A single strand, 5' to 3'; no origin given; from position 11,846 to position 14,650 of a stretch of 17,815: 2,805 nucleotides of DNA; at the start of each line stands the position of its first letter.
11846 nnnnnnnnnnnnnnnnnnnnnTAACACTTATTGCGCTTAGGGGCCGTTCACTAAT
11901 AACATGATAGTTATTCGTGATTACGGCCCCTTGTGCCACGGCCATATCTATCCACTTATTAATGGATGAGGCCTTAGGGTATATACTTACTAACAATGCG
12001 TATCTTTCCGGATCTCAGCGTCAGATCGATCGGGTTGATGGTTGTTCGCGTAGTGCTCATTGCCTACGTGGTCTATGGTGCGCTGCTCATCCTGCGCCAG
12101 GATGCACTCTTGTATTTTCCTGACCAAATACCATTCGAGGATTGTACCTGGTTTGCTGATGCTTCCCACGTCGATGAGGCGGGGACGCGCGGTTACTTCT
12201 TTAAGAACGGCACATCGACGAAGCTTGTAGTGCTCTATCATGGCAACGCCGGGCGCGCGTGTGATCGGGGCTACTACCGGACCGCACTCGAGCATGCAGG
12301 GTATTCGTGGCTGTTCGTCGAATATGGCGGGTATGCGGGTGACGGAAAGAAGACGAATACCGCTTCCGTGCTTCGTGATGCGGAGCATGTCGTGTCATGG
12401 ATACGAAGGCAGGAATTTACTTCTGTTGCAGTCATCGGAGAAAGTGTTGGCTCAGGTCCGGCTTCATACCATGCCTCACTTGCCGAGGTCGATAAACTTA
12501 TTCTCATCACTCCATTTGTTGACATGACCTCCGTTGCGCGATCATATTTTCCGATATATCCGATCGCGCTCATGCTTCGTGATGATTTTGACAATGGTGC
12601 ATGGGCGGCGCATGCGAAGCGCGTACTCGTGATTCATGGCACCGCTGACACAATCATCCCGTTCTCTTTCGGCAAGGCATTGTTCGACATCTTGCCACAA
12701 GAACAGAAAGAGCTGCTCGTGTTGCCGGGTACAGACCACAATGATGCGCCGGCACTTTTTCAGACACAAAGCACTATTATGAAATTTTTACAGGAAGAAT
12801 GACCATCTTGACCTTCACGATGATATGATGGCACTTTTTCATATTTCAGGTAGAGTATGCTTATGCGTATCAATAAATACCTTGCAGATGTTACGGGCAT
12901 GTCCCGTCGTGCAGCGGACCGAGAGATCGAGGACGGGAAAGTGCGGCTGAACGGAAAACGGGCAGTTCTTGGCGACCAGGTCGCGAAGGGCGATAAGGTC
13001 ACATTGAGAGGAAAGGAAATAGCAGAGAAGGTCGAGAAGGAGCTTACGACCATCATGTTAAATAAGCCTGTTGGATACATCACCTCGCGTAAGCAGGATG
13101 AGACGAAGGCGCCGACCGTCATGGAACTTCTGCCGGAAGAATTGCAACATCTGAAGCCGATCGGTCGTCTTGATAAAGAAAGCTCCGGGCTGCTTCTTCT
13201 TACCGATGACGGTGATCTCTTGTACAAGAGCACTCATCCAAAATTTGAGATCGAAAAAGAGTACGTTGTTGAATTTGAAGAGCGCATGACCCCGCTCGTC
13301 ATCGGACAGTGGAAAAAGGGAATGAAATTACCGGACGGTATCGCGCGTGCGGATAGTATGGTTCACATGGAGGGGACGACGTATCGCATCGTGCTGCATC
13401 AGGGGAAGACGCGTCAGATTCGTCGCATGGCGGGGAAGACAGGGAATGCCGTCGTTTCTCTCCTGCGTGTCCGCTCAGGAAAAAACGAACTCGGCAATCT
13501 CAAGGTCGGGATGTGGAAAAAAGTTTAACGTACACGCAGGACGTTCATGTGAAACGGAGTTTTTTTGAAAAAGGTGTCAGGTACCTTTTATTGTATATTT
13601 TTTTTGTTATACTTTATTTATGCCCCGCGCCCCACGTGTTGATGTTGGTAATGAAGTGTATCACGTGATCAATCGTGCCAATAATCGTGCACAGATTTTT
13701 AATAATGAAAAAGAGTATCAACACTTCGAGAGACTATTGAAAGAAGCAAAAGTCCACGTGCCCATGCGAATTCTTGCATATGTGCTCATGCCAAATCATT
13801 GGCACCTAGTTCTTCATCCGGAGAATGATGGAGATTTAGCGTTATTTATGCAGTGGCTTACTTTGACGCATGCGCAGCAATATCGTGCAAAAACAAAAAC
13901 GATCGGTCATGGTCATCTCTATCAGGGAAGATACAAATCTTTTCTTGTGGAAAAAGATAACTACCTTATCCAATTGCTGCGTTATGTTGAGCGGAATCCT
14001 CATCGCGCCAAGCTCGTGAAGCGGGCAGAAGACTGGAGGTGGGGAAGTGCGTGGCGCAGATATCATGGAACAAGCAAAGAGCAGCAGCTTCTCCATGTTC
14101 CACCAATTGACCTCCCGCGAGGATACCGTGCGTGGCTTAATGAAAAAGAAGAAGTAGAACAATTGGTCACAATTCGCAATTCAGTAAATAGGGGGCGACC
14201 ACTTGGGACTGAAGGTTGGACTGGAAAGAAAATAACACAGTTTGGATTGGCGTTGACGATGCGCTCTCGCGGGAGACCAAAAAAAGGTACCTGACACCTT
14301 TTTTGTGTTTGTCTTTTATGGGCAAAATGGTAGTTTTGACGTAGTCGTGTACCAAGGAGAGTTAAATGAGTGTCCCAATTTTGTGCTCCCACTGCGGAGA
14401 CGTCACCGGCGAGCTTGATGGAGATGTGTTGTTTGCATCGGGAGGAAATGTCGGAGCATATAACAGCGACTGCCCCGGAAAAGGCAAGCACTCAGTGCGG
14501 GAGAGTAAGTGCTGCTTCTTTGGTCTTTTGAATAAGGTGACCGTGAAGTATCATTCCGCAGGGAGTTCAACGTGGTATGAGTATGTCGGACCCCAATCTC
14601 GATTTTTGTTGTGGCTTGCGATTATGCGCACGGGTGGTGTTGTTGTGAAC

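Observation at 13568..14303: HUH tyrosine transposase (RAYT or IS200-like TnpA) bracketed by inverted copies of a 22-nt hairpin (REP-like), forming a minimal 736-bp unit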

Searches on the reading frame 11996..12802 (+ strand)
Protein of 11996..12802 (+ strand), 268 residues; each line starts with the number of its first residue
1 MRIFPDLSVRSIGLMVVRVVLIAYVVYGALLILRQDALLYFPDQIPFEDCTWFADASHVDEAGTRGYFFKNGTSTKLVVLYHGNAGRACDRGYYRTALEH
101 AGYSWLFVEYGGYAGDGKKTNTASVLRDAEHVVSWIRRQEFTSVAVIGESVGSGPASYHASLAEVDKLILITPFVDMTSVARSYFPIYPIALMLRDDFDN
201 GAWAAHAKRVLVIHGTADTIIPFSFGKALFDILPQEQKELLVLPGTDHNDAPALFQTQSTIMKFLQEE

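Call 7: search_protein_families(library=pfam, proteins=[window:11996-12802:+], max_evalue=0.01)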
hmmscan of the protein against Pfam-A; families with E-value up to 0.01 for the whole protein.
window:11996-12802:+ (268 aa): 3 families
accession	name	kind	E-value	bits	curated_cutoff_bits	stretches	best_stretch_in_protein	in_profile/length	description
PF12146.15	Hydrolase_4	-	7.1e-10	39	27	2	75-179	4-115/239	Serine aminopeptidase, S33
PF00326.27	Peptidase_S9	-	0.0037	17.2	22.6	0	206-265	143-206/213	Prolyl oligopeptidase family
PF00561.26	Abhydrolase_1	-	0.005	17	25.8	0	77-188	2-120/245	alpha/beta hydrolase fold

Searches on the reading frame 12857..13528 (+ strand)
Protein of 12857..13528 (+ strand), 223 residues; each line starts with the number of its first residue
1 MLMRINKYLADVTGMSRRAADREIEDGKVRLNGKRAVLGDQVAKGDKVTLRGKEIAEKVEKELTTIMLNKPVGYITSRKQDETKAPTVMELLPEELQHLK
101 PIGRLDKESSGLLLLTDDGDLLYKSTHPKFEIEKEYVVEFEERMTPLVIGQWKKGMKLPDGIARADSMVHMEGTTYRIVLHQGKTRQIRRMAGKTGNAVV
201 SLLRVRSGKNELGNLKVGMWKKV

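Call 7: search_protein_families(library=pfam, proteins=[window:12857-13528:+], max_evalue=0.01)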
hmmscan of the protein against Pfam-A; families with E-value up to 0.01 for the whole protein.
window:12857-13528:+ (223 aa): 2 families
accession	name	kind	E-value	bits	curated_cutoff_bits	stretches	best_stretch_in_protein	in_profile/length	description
PF00849.27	PseudoU_synth_2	-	1.1e-19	71.6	26.8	1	65-192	2-150/152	RNA pseudouridylate synthase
PF01479.30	S4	-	2.7e-06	27.5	22.8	1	3-48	1-48/48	S4 domain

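Call 62: find_homologous_proteins(query=window:12857-13525:+, max_evalue=1e-40)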
Query window:12857-13525:+ (223 aa): 1203 proteins with E <= 1e-40 among 8000 candidates; the best 120 are listed.
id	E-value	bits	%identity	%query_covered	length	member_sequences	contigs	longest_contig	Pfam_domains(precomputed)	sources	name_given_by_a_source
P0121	3.1e-139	480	100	100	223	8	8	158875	PF00849.28,PF01479.31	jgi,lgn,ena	-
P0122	4.5e-120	417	88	99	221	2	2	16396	PF00849.28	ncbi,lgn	-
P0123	1.9e-117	408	86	99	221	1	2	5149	PF00849.28,PF01479.31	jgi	jgi:pseudouridine synthase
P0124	5.7e-111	387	81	99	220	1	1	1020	PF00849.28,PF01479.31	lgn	-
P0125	3.0e-110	385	80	99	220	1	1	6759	PF00849.28,PF01479.31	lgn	-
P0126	1.7e-109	382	79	99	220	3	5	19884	PF00849.28,PF01479.31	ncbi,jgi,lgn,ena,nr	ncbi:MAG: Pseudouridine synthase [Parcubacteria group bacterium GW2011_GWA2_47_7]|nr:MAG: Pseudourid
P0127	9.2e-109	380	81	99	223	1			PF00849.28,PF01479.31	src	-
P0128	6.5e-105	367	77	99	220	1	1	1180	PF00849.28,PF01479.31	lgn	-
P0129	1.4e-103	363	82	94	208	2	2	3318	PF00849.28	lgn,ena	-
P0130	7.0e-102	358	79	94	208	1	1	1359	PF00849.28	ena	-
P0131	7.2e-101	354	75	99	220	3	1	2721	PF00849.28,PF01479.31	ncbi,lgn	-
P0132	8.4e-101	354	72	99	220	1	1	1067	PF00849.28,PF01479.31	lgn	-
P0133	4.4e-100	352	73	99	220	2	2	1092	PF00849.28,PF01479.31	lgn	-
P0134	7.9e-100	351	73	99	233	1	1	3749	PF00849.28,PF01479.31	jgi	jgi:pseudouridine synthase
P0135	1.3e-98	347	72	99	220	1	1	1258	PF00849.28,PF01479.31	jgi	jgi:pseudouridine synthase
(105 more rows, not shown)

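Call 63: find_encoding_contigs(protein=P0126, flank=4000, max_places=3)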
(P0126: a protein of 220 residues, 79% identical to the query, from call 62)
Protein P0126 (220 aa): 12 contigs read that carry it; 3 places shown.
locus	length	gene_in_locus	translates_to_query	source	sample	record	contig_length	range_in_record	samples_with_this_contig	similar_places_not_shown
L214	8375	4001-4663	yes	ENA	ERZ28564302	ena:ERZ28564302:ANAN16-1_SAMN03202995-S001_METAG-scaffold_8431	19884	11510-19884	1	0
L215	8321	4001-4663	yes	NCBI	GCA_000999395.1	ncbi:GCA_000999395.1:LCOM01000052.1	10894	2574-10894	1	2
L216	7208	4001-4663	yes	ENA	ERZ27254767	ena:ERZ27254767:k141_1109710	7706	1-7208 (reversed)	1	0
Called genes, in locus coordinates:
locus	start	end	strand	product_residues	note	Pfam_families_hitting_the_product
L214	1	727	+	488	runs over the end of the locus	PF20154:LNT_N, PF00795:CN_hydrolase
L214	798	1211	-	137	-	PF01230:HIT (weak)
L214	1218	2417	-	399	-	PF13439:Glyco_transf_4, PF13579:Glyco_trans_4_4, PF00534:Glycos_transf_1, PF20706:GT4-conflict, PF13692:Glyco_trans_1_4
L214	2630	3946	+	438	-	PF02397:Bac_transf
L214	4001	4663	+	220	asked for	PF01479:S4 (weak), PF00849:PseudoU_synth_2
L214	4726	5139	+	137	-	-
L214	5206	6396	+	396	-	PF00464:SHMT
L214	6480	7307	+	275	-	PF00763:THF_DHG_CYH, PF02882:THF_DHG_CYH_C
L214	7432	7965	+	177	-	PF01569:PAP2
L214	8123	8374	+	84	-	?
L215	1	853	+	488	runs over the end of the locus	PF20154:LNT_N, PF00795:CN_hydrolase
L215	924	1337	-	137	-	PF01230:HIT (weak)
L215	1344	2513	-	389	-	PF13439:Glyco_transf_4, PF13579:Glyco_trans_4_4 (weak), PF20706:GT4-conflict, PF00534:Glycos_transf_1, PF13692:Glyco_trans_1_4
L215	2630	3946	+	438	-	PF02397:Bac_transf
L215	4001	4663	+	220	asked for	PF01479:S4 (weak), PF00849:PseudoU_synth_2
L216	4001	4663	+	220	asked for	PF01479:S4 (weak), PF00849:PseudoU_synth_2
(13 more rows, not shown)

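Call 64: find_encoding_contigs(protein=P0123, flank=4000, max_places=3)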
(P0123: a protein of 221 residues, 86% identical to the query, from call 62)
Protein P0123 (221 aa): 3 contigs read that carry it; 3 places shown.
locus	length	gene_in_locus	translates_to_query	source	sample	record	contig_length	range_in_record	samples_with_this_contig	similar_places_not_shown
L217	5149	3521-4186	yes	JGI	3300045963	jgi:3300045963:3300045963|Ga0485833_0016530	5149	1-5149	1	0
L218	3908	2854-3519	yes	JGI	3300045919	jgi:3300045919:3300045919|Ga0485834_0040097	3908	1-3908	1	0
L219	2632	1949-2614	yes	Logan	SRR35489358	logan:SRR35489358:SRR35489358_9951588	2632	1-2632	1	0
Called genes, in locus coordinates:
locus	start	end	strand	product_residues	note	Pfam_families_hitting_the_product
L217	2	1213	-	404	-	?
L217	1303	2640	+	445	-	PF02397:Bac_transf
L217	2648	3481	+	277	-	PF12146:Hydrolase_4 (faint), PF12697:Abhydrolase_6 (faint)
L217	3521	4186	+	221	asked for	PF01479:S4 (weak), PF00849:PseudoU_synth_2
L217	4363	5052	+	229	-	-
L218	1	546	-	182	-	?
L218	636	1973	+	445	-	PF02397:Bac_transf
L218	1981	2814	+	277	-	PF12146:Hydrolase_4 (faint), PF12697:Abhydrolase_6 (faint)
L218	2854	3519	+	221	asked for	PF01479:S4 (weak), PF00849:PseudoU_synth_2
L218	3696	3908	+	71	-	?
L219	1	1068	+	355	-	?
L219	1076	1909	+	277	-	PF12146:Hydrolase_4 (faint), PF12697:Abhydrolase_6 (faint)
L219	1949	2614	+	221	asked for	PF01479:S4 (weak), PF00849:PseudoU_synth_2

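Call 65: find_encoding_contigs(protein=P0125, flank=4000, max_places=3)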
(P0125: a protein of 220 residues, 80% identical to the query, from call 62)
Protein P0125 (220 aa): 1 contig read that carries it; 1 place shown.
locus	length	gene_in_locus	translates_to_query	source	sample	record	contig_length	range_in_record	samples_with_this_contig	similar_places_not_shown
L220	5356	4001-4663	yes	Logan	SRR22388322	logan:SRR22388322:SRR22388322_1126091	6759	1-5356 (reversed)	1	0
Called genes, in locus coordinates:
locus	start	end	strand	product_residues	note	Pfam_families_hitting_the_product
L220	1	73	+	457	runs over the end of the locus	PF00092:VWA, PF13519:VWA_2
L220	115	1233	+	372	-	PF01098:FTSW_RODA_SPOVE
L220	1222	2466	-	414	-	PF13439:Glyco_transf_4, PF13579:Glyco_trans_4_4, PF20706:GT4-conflict, PF00534:Glycos_transf_1, PF13692:Glyco_trans_1_4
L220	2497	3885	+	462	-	PF02397:Bac_transf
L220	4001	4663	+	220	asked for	PF01479:S4, PF00849:PseudoU_synth_2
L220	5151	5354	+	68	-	?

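Call 70: find_encoding_contigs(protein=P0122, flank=5000, max_places=3)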
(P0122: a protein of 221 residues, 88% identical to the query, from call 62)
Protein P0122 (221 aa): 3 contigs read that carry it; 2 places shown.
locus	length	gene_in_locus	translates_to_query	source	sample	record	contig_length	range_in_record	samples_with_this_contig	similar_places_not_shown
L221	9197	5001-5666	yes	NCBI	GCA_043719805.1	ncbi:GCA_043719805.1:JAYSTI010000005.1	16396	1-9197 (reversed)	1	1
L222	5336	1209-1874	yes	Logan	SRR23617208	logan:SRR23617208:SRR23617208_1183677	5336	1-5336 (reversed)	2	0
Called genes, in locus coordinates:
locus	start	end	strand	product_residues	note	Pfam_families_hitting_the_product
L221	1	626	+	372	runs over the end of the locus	PF01098:FTSW_RODA_SPOVE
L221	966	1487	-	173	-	-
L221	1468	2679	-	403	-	PF13439:Glyco_transf_4, PF13579:Glyco_trans_4_4, PF00534:Glycos_transf_1, PF20706:GT4-conflict, PF13692:Glyco_trans_1_4, PF13524:Glyco_trans_1_2 (weak)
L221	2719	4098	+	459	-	PF02397:Bac_transf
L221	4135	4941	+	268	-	PF12146:Hydrolase_4 (faint)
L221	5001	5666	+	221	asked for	PF00849:PseudoU_synth_2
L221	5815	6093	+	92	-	-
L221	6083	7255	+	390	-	PF00464:SHMT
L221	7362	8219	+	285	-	PF00763:THF_DHG_CYH, PF02882:THF_DHG_CYH_C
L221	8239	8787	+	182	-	PF01569:PAP2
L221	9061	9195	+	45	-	?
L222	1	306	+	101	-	?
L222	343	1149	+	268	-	PF12146:Hydrolase_4 (faint)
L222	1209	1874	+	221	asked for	PF00849:PseudoU_synth_2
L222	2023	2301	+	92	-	-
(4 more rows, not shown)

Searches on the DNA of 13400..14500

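Call 21: search_rna_families(source=window, start=13400, end=14500, threshold=evalue, max_evalue=5)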
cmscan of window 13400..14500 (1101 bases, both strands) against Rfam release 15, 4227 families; matches with E-value up to 5: 4.
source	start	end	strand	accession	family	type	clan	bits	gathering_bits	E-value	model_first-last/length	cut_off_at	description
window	14064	14097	-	RF02265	MAT2A_F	Cis-reg;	-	20.5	51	0.35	1-66/66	no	MAT2A 3'UTR stem loop F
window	13461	13541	-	RF00581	SNORD12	Gene; snRNA; snoRNA; CD-box;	CL00044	17.6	43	2.2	1-90/90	no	Small nucleolar SNORD12/SNORD106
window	13453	13548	-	RF04067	mir-4520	Gene; miRNA;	-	16.1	90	1.9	1-70/70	no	mir-4520 microRNA precursor family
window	13454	13549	+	RF04067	mir-4520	Gene; miRNA;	-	15.8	90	2.3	1-70/70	no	mir-4520 microRNA precursor family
